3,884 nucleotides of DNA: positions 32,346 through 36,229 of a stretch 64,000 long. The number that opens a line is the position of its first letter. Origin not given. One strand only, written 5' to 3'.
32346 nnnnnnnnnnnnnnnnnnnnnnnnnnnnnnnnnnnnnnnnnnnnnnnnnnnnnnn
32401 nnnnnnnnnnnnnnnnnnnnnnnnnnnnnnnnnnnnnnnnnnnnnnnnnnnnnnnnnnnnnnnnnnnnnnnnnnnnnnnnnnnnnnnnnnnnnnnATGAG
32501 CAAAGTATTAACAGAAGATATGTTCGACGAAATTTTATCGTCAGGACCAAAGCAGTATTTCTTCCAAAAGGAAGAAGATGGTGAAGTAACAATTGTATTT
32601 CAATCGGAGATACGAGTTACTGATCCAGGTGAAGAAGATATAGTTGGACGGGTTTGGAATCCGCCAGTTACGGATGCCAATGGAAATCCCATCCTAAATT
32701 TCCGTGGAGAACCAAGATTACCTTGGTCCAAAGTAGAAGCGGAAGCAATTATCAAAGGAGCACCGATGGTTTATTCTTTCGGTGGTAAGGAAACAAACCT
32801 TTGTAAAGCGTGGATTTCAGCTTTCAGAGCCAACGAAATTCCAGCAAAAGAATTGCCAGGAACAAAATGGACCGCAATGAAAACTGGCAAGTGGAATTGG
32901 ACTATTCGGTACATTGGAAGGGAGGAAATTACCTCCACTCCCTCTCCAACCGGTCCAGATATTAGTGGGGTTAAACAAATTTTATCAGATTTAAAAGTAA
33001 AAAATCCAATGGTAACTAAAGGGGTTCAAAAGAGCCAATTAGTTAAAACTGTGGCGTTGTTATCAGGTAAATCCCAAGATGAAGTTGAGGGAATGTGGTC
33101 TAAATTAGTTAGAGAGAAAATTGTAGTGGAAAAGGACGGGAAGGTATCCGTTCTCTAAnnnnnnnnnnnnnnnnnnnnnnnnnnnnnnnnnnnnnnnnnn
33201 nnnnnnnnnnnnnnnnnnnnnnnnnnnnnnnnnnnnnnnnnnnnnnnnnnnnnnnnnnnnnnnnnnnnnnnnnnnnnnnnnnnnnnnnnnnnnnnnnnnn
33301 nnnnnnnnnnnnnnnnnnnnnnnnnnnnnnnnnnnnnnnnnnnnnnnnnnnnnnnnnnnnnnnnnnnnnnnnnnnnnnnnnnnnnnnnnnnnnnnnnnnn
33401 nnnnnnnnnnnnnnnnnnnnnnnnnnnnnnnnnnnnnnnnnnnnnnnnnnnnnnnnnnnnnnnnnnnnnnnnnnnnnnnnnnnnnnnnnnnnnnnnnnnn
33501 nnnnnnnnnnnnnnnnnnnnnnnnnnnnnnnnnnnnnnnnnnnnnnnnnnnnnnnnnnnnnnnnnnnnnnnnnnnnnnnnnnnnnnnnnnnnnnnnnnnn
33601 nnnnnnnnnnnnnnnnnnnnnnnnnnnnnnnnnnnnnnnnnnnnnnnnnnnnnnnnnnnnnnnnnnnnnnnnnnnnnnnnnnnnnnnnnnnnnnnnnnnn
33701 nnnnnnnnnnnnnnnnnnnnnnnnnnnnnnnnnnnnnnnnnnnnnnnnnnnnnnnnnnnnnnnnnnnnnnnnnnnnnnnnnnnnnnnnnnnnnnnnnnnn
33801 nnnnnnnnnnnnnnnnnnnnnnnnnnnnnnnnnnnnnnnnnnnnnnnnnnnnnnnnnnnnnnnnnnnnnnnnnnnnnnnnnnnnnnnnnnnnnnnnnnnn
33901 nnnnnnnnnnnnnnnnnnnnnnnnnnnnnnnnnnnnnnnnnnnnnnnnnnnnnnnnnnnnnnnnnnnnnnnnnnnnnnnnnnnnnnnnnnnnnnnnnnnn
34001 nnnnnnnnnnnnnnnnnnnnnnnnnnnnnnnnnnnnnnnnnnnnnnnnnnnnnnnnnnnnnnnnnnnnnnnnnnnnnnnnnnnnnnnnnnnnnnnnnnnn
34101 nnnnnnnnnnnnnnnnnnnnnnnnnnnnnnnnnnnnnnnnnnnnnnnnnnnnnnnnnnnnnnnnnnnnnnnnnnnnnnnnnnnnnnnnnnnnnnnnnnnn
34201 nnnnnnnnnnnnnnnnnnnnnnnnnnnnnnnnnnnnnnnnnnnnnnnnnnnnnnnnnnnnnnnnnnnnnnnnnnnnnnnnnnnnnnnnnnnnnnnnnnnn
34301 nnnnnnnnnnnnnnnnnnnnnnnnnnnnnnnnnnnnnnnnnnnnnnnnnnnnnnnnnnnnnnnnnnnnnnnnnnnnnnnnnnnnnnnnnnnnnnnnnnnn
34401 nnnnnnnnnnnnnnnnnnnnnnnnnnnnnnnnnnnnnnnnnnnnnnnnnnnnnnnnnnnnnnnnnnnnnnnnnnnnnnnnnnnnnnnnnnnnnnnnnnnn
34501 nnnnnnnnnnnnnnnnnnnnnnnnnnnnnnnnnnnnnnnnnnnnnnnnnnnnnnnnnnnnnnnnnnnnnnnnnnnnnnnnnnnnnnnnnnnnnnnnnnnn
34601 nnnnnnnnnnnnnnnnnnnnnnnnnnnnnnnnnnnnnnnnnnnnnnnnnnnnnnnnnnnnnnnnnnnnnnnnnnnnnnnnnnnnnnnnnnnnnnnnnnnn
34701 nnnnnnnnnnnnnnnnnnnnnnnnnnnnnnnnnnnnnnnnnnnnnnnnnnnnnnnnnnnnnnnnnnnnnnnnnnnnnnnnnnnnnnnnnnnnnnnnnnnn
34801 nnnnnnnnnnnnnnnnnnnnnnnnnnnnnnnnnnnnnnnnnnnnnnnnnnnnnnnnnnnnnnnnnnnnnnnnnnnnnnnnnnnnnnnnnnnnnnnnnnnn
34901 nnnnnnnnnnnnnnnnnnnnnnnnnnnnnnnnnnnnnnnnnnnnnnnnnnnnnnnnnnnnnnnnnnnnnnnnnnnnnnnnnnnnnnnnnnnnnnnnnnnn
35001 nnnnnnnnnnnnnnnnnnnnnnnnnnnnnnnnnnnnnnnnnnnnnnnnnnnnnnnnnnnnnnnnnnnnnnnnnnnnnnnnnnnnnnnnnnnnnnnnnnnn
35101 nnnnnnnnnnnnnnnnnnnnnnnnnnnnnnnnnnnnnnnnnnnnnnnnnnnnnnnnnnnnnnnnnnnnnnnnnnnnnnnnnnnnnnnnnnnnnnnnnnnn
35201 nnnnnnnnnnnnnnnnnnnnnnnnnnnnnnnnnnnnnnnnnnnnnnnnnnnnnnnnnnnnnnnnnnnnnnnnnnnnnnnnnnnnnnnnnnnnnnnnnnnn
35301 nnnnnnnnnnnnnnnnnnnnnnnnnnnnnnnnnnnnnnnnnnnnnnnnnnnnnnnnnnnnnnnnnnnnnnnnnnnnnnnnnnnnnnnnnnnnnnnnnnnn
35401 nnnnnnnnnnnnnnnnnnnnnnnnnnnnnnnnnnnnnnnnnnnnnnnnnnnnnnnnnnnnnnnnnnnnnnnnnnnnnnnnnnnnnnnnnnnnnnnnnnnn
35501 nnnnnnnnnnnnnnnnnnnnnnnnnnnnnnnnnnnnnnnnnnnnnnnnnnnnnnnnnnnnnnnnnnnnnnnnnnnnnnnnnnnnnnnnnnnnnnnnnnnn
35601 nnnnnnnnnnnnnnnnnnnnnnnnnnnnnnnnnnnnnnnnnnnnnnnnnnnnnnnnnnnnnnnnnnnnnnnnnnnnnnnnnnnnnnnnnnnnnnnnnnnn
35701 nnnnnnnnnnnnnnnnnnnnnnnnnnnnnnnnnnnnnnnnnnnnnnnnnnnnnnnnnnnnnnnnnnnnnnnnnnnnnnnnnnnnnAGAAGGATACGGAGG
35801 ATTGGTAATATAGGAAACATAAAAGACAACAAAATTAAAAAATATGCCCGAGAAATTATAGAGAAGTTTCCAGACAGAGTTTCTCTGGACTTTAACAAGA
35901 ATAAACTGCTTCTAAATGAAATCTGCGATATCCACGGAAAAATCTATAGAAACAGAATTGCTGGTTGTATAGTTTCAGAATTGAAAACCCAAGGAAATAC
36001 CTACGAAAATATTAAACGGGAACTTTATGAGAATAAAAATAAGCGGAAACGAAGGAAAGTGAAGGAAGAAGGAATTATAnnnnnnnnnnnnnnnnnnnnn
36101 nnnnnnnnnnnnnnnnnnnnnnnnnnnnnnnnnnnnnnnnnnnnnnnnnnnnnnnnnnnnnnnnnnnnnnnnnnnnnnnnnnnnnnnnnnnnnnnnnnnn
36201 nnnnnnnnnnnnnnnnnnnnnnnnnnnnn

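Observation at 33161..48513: Archaeal-style replication/repair toolkit in an AT-rich one-strand replicon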

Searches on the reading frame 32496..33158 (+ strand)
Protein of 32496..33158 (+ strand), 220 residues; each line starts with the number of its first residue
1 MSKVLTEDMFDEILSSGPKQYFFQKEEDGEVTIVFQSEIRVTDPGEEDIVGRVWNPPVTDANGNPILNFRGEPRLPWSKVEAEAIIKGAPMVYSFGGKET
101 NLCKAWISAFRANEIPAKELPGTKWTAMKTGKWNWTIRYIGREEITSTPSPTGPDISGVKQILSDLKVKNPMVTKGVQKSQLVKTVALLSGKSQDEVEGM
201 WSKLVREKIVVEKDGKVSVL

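Call 8: search_protein_families(library=pfam, max_evalue=0.01, proteins=[window:32496-33158:+])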
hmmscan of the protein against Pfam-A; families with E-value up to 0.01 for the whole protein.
window:32496-33158:+ (220 aa): 0 families

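Call 25: search_protein_families(library=phrogs, max_evalue=0.001, proteins=[window:32496-33158:+])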
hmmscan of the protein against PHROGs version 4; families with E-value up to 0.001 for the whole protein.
window:32496-33158:+ (220 aa): 0 families

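Call 53: search_protein_families(library=pfam, max_evalue=0.01, proteins=[window:32496-33158:+])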
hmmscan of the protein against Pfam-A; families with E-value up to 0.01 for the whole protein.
window:32496-33158:+ (220 aa): 0 families

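Call 111: search_solved_structures(query=A10, max_evalue=1)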
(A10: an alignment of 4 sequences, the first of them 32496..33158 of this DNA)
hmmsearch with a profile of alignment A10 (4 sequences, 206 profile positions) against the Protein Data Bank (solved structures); distinct sequences matched with E-value up to 1: 2.
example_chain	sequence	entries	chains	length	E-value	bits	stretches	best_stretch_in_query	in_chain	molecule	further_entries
5eka_A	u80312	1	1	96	0.58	13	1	161-192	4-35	DNA-binding protein HU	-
7yle_A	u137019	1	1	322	0.69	12.8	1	38-94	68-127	Glycine betaine/proline ABC transporter, periplasmic glycinebetaine/proline-binding protei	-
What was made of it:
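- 32496..33158 (+): Conserved 220-aa protein of unknown function, immediately upstream of the DHH gene. No Pfam, PHROG or PDB hit (calls 8, 25, 111).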

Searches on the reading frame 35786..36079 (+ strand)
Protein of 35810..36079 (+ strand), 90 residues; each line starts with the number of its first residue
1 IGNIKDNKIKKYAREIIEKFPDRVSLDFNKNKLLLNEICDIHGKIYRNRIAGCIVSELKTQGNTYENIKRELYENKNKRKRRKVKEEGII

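Call 53: search_protein_families(library=pfam, max_evalue=0.01, proteins=[window:35786-36078:+])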
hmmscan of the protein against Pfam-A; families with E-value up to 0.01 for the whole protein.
window:35786-36078:+ (97 aa): 1 family
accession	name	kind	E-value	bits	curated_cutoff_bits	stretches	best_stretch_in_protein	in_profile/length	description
PF00833.23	Ribosomal_S17e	-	4.9e-13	49.5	22.8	1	10-92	2-85/122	Ribosomal S17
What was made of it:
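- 35810..36082 (+): eS17 (ribosomal protein S17e) homologue, 90 aa, with a Lys/Arg-rich C-terminal tail; apparent ATA start. PF00833 4.9e-13, 49.5 bits (call 53).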

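Call 59: find_homologous_proteins(query=window:35810-36079:+, max_evalue=0.001)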
Query seq(90 aa) (90 aa): 8 proteins with E <= 0.001 among 10 candidates.
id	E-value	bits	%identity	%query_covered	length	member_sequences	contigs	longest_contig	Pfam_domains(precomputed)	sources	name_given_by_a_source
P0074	8.1e-38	146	79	81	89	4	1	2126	PF00833.24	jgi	-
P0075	1.6e-36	142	77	100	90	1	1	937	PF00833.24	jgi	-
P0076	7.7e-31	124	72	92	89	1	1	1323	PF00833.24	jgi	jgi:small subunit ribosomal protein S17e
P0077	1.5e-29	119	68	81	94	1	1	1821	PF00833.24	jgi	jgi:small subunit ribosomal protein S17e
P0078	1.7e-29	119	76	66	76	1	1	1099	PF00833.24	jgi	-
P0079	2.0e-29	119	76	66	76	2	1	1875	PF00833.24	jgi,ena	-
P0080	4.9e-29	118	71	91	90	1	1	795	PF00833.24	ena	-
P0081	6.1e-29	117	100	64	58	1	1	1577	-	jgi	-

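Call 71: search_protein_families(library=ncbifam, max_evalue=0.01, proteins=[window:35810-36078:+])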
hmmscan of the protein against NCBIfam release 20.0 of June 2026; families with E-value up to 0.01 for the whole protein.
window:35810-36078:+ (89 aa): 1 family
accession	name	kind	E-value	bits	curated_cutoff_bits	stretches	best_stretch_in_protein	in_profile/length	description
NF002242.0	PRK01151.1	equivalog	2e-17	62.5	72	1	1-62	1-62/67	30S ribosomal protein S17e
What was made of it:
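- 35810..36082 (+): NCBIfam archaeal S17e 2e-17, 62.5 bits against a cut-off of 72 (call 71).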

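Call 72: search_protein_representatives(alignment_id=A5)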
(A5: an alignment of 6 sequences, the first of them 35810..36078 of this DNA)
Query: 6 sequences, 89 profile positions. Proteins with E-value up to 0.001 (for the whole library): 1449; up to 1e-10: 28; up to 1e-30: 0. The best 150 are listed.
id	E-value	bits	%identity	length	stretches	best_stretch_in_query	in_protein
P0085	1.1e-27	112.0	-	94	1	1-87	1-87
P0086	1.2e-14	70.1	-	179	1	1-58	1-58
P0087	1.5e-13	66.6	-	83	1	1-58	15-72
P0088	2.5e-13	65.9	-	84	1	1-84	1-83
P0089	5.1e-13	64.9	-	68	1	1-67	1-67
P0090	6.7e-13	64.5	-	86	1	1-84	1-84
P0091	7.3e-13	64.4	-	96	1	1-80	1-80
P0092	1.6e-12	63.3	-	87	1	1-84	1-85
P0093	1.8e-12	63.2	-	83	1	8-69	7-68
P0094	4.7e-12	61.8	-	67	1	1-56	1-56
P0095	5.3e-12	61.6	-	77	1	1-63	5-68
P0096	6.6e-12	61.3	-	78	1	2-62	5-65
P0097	1.2e-11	60.5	-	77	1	1-62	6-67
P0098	1.9e-11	59.9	-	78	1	1-62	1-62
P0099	2.4e-11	59.5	-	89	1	1-86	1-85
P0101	5.4e-11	58.4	-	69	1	1-63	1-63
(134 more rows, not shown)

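Call 73: list_cluster_members(proteins=[P0086, P0087, P0089, P0093, P0094, P0095, P0096, P0097, P0098, P0101])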
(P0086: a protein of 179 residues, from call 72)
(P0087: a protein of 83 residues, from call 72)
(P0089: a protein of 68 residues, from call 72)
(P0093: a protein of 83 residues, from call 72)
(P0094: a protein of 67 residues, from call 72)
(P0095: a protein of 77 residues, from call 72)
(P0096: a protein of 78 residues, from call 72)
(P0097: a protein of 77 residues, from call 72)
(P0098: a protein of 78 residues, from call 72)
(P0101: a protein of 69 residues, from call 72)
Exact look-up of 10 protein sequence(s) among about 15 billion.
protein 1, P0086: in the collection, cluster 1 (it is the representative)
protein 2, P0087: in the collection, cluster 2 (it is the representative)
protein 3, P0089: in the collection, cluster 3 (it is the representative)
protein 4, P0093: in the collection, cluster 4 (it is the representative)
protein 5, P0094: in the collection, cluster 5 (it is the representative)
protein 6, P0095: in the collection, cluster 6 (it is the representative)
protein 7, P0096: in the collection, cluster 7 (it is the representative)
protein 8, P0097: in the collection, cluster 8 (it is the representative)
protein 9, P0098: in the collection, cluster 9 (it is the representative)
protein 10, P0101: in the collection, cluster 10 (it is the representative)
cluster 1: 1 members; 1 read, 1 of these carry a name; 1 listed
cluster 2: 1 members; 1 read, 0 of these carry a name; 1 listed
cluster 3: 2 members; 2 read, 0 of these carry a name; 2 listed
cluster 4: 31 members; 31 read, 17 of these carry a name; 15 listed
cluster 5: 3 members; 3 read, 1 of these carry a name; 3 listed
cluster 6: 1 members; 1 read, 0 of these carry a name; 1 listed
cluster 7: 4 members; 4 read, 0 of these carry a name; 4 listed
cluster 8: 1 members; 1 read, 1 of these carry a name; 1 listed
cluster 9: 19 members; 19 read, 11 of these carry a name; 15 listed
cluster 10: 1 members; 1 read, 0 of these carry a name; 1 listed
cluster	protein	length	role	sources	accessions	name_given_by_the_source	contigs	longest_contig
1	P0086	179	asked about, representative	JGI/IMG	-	small subunit ribosomal protein S17e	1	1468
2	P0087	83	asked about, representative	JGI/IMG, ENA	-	-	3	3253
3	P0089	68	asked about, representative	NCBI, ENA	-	-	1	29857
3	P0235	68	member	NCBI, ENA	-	-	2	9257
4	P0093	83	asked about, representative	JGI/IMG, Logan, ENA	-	small subunit ribosomal protein S17e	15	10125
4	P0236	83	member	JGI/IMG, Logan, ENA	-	small subunit ribosomal protein S17e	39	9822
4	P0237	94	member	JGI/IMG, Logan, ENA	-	small subunit ribosomal protein S17e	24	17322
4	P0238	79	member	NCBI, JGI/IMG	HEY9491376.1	MAG TPA: 30S ribosomal protein S17e [Nitrososphaeraceae archaeon] | small subunit ribosomal protein S17e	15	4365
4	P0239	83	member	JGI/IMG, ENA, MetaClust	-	small subunit ribosomal protein S17e | \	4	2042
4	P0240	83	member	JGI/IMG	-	small subunit ribosomal protein S17e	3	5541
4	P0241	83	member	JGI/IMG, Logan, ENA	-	small subunit ribosomal protein S17e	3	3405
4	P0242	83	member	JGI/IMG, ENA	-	small subunit ribosomal protein S17e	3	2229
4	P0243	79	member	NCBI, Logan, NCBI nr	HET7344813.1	MAG TPA: 30S ribosomal protein S17e [Nitrososphaeraceae archaeon] | 30S ribosomal protein S17e [Nitrososphaeraceae archaeon]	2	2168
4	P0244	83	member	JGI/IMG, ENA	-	small subunit ribosomal protein S17e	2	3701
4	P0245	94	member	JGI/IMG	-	small subunit ribosomal protein S17e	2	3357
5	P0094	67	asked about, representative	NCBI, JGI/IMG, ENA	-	-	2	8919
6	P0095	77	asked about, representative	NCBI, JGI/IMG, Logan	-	-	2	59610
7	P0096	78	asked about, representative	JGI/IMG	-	-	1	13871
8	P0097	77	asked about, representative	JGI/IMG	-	small subunit ribosomal protein S17e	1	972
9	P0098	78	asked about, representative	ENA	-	-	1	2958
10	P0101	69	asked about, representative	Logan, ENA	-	-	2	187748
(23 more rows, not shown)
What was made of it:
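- Its nearest named homologues come from Nitrososphaeraceae and from Sulfolobales/Nanobsidianus (calls 72, 73).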

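Call 104: search_dna_similar(query=window:35810-36079:+, collection=phages, mode=protein, max_rows=20, max_evalue=1)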
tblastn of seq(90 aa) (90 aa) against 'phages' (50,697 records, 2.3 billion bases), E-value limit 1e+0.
No match.
